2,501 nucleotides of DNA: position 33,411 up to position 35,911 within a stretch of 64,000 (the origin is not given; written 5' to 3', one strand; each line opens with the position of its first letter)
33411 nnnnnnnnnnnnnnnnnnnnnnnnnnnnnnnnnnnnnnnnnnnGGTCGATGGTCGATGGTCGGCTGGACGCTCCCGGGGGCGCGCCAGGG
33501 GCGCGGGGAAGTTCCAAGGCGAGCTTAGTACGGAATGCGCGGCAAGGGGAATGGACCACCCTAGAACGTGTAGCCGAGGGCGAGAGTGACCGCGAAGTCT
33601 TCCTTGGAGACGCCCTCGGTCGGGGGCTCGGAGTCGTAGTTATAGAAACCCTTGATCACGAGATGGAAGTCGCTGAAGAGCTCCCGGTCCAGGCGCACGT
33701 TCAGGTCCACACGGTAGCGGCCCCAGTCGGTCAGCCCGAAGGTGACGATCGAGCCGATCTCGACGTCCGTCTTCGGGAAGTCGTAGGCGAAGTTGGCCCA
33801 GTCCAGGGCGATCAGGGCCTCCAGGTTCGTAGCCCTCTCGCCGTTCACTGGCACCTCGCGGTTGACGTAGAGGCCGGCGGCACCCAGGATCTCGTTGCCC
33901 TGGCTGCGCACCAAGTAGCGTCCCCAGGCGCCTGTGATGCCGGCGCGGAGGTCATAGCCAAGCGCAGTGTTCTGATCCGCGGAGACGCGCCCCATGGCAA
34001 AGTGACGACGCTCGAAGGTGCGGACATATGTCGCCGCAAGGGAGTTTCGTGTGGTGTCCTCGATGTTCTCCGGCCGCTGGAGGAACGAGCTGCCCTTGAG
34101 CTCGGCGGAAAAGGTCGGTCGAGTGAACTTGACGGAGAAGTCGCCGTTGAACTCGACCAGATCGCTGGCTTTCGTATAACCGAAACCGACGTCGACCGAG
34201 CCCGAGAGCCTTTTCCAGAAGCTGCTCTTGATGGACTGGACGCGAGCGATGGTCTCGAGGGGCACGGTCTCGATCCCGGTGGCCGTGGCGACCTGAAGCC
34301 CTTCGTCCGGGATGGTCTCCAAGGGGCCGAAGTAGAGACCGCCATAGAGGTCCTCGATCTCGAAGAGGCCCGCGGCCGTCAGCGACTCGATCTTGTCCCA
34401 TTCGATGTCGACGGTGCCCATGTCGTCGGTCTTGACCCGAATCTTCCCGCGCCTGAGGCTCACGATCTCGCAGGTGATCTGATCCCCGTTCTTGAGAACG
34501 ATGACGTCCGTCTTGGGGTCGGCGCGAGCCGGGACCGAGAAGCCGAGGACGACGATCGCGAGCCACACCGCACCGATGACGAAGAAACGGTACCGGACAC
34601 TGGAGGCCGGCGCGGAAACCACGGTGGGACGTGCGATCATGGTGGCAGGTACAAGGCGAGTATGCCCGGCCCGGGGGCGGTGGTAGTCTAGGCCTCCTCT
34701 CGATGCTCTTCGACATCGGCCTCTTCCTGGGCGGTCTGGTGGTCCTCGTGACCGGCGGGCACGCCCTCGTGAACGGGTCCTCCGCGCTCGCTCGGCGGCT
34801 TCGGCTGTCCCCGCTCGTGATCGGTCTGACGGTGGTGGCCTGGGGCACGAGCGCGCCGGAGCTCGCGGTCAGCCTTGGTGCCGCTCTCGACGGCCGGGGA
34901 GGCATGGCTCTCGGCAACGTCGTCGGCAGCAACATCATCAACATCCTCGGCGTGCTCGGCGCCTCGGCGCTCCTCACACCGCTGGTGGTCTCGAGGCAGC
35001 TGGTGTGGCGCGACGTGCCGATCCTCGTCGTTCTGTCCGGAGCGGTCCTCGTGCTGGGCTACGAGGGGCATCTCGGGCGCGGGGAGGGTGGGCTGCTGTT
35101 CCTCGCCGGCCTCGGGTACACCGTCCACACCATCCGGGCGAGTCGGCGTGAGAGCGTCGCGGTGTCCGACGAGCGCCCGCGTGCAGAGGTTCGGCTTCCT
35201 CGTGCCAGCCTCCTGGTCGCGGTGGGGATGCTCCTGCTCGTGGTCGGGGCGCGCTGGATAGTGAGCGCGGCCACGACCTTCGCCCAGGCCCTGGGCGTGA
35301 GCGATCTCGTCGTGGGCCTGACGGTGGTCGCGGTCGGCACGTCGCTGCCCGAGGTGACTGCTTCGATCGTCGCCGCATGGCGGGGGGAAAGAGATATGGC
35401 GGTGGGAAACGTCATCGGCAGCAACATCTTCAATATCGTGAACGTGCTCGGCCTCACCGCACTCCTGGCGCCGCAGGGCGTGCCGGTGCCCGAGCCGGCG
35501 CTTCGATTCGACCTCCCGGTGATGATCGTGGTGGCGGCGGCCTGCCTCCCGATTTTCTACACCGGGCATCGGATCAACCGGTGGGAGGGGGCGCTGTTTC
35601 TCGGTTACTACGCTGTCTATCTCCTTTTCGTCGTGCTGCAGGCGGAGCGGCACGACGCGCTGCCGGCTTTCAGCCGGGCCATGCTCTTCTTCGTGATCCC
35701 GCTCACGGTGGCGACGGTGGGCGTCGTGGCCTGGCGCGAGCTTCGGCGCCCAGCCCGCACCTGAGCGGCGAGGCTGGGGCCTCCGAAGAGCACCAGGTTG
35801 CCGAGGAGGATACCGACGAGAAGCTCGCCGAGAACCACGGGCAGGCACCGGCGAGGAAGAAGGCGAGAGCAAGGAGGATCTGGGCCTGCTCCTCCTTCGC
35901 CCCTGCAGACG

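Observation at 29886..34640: Bacterial dynamin-like GTPase immediately upstream of a lipoprotein ACE-like M2 peptidase, with a DUF481 outer-membrane barrel upstream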

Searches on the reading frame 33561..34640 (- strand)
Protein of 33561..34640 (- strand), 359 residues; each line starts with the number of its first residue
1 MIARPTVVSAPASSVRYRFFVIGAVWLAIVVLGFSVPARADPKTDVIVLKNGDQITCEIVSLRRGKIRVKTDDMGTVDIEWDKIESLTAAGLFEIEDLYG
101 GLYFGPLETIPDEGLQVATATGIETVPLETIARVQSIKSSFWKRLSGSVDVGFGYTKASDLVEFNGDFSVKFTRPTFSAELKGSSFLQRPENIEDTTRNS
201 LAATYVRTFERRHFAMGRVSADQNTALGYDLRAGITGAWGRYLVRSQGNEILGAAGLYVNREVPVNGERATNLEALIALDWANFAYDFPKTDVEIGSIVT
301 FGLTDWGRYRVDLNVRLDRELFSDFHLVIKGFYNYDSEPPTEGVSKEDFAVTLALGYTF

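Call 6: search_protein_families(library=pfam, proteins=[window:33561-34640:-], max_evalue=0.01)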
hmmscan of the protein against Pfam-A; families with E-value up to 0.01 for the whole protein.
window:33561-34640:- (359 aa): 1 family
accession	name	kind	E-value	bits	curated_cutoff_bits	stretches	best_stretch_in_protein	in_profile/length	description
PF04338.18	DUF481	-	3.8e-14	53.7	21.1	1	159-359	12-210/210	Protein of unknown function, DUF481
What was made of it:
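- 33561..34640 (-): DUF481-family outer-membrane beta-barrel protein, 359 aa. N-terminal signal peptide (...VPARA|DPK) and an extra N-terminal domain of about 110 aa. Pfam PF04338, 53.7 bits, aa 159-359 (call 6).
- On DUF481 (PF04338): 53.7 bits against a cut-off of 21.1, aa 159-359 (call 6).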

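Call 7: search_protein_families(library=ncbifam, proteins=[window:33561-34640:-], max_evalue=0.01)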
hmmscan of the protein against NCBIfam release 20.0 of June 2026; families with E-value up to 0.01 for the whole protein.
window:33561-34640:- (359 aa): 0 families

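Call 50: search_protein_families(library=padloc, proteins=[window:33564-34640:-], max_evalue=0.01)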
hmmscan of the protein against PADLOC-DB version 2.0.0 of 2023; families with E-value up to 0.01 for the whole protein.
window:33564-34640:- (359 aa): 0 families

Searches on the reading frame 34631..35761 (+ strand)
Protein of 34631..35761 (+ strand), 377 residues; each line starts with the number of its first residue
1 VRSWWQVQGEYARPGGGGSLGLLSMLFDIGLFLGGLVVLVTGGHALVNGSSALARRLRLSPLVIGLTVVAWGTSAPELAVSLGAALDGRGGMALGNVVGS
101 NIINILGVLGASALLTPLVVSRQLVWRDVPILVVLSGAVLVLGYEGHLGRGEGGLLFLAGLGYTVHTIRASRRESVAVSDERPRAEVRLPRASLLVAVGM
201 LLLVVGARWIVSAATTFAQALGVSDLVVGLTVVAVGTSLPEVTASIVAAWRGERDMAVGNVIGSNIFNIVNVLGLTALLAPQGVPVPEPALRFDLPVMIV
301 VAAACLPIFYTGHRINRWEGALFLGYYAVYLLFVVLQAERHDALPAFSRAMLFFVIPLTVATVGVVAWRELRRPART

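Call 9: search_protein_families(library=pfam, proteins=[window:34631-35761:+], max_evalue=0.001)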
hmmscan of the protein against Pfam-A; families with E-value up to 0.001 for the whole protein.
window:34631-35761:+ (377 aa): 1 family
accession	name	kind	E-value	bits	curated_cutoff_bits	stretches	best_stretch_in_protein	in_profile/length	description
PF01699.29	Na_Ca_ex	-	9.1e-68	227.4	24.9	2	194-335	4-150/151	Sodium/calcium exchanger protein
